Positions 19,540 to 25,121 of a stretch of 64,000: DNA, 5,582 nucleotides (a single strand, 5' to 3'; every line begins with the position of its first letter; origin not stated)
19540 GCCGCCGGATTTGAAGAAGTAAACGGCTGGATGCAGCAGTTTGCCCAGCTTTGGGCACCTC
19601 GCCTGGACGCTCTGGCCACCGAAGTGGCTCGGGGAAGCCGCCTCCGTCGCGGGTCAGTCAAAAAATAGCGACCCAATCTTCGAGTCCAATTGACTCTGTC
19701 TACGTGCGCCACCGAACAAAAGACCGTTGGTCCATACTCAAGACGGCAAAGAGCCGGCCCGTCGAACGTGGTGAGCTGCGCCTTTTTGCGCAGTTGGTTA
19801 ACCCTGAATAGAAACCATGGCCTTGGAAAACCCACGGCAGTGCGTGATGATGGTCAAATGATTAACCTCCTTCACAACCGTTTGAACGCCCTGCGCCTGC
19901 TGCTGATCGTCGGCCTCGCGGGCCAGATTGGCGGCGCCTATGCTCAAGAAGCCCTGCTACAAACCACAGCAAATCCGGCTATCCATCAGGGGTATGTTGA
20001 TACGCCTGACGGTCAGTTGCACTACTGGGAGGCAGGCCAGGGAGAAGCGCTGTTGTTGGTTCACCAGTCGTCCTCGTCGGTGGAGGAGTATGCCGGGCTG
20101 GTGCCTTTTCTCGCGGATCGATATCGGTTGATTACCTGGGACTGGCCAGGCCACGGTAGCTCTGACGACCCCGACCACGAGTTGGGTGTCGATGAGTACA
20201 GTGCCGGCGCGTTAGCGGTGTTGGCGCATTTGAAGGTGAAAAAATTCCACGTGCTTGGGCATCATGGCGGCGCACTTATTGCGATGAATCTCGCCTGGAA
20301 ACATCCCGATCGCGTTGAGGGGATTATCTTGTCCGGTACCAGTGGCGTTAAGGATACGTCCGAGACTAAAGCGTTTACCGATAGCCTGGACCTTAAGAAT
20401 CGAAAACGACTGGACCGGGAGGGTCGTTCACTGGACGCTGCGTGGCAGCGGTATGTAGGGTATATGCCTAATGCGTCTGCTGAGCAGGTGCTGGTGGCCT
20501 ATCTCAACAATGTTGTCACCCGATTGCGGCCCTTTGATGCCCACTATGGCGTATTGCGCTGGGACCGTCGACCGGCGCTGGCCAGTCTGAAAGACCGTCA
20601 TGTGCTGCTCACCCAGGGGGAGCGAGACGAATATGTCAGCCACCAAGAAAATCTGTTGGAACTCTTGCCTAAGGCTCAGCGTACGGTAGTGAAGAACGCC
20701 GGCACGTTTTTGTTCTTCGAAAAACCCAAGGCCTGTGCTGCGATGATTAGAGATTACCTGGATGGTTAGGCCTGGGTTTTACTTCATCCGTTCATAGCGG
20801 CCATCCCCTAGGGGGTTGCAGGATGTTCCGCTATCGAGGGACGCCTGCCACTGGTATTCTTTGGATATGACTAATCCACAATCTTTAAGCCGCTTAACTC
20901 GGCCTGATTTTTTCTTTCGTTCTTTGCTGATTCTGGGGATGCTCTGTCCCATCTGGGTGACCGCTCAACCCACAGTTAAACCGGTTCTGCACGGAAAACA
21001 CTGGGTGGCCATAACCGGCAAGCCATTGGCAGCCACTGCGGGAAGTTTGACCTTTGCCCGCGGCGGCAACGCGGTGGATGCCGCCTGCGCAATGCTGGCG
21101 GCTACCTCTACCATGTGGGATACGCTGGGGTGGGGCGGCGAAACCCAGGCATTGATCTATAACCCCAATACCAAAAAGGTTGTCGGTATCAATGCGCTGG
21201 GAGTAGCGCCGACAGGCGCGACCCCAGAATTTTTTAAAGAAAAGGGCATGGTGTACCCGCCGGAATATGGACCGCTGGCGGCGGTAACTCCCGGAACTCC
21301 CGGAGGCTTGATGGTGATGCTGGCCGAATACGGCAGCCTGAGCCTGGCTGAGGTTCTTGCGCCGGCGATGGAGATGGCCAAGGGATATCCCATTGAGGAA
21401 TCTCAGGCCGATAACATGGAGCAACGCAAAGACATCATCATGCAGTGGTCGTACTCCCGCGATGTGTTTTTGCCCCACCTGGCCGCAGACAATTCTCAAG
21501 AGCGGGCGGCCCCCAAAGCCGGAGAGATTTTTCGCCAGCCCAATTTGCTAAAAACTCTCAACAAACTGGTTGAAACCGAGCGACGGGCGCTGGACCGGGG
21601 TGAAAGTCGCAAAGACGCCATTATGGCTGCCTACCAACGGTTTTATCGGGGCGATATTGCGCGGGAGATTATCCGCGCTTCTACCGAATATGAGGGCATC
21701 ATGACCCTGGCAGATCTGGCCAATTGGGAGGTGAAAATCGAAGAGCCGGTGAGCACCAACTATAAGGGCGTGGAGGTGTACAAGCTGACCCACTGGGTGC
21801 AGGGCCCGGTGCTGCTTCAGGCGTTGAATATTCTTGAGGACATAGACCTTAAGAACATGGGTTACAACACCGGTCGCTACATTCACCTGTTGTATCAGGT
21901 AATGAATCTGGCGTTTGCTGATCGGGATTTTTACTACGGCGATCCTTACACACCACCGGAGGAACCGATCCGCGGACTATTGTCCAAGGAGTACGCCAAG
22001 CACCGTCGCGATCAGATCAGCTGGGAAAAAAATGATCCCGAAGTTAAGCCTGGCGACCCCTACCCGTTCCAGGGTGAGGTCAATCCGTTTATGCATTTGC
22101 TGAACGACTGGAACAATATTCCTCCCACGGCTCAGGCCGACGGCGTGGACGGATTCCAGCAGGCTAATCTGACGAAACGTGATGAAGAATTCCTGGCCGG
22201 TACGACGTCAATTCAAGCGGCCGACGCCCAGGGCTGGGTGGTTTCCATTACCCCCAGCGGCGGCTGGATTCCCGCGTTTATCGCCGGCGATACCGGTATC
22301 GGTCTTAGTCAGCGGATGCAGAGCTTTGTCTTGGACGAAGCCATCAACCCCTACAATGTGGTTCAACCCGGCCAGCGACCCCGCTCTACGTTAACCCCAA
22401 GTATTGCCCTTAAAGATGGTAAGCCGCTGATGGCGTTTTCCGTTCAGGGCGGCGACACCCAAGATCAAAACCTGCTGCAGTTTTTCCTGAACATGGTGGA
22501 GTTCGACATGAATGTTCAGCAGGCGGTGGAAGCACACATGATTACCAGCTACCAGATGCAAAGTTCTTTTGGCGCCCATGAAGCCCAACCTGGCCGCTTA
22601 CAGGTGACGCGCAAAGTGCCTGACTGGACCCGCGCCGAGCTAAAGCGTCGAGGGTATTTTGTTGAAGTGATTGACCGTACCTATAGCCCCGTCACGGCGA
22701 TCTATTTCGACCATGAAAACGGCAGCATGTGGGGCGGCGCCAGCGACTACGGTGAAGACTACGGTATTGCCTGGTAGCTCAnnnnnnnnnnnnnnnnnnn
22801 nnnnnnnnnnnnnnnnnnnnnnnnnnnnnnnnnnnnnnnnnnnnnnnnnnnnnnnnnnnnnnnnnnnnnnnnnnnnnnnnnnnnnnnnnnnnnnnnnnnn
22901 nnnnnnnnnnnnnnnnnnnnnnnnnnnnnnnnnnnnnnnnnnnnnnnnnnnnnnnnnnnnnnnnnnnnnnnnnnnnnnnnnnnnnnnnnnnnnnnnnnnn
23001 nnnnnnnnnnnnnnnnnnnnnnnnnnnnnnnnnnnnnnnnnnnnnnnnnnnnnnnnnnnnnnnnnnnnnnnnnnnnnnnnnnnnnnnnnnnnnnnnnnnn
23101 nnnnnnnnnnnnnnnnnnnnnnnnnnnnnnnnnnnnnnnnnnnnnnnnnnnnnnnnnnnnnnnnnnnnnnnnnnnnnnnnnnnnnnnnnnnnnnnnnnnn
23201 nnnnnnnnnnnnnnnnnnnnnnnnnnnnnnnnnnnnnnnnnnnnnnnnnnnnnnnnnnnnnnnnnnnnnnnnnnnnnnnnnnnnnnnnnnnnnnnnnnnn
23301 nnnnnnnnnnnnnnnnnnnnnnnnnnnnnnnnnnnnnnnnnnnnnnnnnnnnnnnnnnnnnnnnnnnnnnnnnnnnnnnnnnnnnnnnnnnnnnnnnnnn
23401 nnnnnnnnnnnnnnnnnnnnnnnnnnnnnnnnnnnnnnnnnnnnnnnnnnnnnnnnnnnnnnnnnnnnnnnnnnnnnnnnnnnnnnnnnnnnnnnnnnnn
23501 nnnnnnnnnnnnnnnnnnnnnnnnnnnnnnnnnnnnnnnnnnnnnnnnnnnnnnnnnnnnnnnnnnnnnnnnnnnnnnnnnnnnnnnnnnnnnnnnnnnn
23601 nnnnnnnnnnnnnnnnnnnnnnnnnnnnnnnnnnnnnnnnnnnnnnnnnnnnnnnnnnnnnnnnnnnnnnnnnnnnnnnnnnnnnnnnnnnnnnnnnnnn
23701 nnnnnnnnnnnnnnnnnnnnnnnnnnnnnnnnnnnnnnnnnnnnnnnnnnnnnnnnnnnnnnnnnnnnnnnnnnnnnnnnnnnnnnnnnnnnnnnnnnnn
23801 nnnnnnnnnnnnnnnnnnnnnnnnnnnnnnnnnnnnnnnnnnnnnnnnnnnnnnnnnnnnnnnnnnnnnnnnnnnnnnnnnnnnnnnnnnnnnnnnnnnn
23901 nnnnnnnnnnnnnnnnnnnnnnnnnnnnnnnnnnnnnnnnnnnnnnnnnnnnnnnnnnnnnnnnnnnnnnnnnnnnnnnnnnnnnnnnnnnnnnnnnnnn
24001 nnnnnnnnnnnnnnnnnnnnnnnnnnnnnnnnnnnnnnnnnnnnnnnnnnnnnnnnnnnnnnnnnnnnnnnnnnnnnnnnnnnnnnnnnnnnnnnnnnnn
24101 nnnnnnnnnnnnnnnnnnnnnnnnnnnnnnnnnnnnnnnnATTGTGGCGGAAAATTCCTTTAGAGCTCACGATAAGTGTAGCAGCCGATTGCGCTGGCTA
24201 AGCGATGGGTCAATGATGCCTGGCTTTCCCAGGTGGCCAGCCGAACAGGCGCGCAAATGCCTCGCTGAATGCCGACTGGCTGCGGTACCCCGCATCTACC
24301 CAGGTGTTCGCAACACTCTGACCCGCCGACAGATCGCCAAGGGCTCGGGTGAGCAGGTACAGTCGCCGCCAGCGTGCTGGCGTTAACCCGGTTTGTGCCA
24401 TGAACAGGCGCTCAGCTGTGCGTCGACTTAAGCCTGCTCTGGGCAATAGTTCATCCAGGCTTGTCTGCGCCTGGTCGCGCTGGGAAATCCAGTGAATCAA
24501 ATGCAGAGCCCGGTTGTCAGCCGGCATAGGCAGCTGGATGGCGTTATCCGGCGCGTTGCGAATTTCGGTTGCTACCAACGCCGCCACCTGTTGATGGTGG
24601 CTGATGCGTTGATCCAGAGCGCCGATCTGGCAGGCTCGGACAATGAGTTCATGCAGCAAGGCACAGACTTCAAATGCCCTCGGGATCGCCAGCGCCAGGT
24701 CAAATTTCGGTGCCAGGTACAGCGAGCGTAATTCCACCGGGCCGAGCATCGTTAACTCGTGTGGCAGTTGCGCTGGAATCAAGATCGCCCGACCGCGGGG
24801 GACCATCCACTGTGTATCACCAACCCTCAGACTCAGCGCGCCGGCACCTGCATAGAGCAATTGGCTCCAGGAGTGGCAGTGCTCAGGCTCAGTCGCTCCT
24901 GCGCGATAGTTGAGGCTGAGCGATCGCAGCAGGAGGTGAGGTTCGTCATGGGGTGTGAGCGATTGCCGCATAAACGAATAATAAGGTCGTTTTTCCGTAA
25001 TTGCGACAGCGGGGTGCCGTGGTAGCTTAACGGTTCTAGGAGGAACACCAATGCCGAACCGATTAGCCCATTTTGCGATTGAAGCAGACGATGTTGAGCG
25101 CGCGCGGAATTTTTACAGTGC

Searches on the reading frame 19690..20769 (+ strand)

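Call 61: search_protein_families(library=pfam, proteins=[window:19690-20769:+], max_evalue=0.0001)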
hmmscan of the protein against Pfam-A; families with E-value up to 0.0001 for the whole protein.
window:19690-20769:+ (359 aa): 4 families
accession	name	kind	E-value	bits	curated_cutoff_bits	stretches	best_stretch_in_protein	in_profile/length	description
PF00561.26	Abhydrolase_1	-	4e-21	76.2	25.8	1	120-346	2-245/245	alpha/beta hydrolase fold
PF12697.13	Abhydrolase_6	-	3.7e-16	60.9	26.3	1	122-351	2-216/217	Alpha/beta hydrolase family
PF12146.15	Hydrolase_4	-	1e-08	35.2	27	1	120-217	6-109/239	Serine aminopeptidase, S33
PF03096.20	Ndr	-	2.3e-06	27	23.3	1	167-354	82-273/283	Ndr family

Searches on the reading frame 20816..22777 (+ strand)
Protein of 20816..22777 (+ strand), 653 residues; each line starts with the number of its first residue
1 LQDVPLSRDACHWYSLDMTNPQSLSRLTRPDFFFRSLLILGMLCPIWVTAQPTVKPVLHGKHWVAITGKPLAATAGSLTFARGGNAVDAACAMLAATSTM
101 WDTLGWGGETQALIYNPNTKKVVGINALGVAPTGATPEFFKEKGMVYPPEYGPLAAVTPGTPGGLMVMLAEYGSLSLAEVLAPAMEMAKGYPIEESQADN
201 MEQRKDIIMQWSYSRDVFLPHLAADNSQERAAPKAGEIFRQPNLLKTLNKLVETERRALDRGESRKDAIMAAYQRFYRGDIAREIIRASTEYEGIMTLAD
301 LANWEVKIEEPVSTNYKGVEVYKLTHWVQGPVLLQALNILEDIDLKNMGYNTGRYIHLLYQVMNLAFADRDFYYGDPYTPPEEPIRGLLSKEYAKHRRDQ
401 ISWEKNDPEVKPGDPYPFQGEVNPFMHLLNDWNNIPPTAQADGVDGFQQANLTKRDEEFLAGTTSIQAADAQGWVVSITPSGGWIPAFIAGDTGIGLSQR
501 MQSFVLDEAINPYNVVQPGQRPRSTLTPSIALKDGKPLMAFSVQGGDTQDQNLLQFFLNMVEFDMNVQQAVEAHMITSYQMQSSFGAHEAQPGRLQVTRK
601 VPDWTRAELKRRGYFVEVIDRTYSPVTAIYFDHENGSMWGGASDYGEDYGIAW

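Call 61: search_protein_families(library=pfam, proteins=[window:20816-22777:+], max_evalue=0.0001)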
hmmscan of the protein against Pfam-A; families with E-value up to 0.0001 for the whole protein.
window:20816-22777:+ (653 aa): 1 family
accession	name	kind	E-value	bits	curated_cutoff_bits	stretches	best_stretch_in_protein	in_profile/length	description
PF01019.26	G_glu_transpept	-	6.2e-106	355.7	27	1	81-645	5-508/512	Gamma-glutamyltranspeptidase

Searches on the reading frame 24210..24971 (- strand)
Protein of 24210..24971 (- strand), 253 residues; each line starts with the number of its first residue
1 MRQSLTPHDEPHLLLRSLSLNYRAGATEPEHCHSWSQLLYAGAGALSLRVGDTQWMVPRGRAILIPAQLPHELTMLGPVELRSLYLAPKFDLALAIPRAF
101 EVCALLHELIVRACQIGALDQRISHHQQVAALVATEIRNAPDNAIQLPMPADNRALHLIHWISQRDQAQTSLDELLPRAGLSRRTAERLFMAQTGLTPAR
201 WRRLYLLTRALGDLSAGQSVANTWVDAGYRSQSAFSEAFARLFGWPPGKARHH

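Call 61: search_protein_families(library=pfam, proteins=[window:24210-24971:-], max_evalue=0.0001)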
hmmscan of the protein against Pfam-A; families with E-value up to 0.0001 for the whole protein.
window:24210-24971:- (253 aa): 4 families
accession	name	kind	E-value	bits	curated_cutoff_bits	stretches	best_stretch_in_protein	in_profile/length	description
PF12833.13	HTH_18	-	4.2e-17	62.6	33.6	1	178-251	4-78/80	Helix-turn-helix domain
PF02311.25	AraC_binding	-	4.2e-08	33.5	21.1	1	29-95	17-86/135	AraC-like ligand binding domain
PF07883.17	Cupin_2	-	9.2e-08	32.1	27.2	1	22-80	5-65/70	Cupin domain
PF00165.29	HTH_AraC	-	1.4e-06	28.7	26.6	0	172-203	11-42/42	Bacterial regulatory helix-turn-helix proteins, AraC family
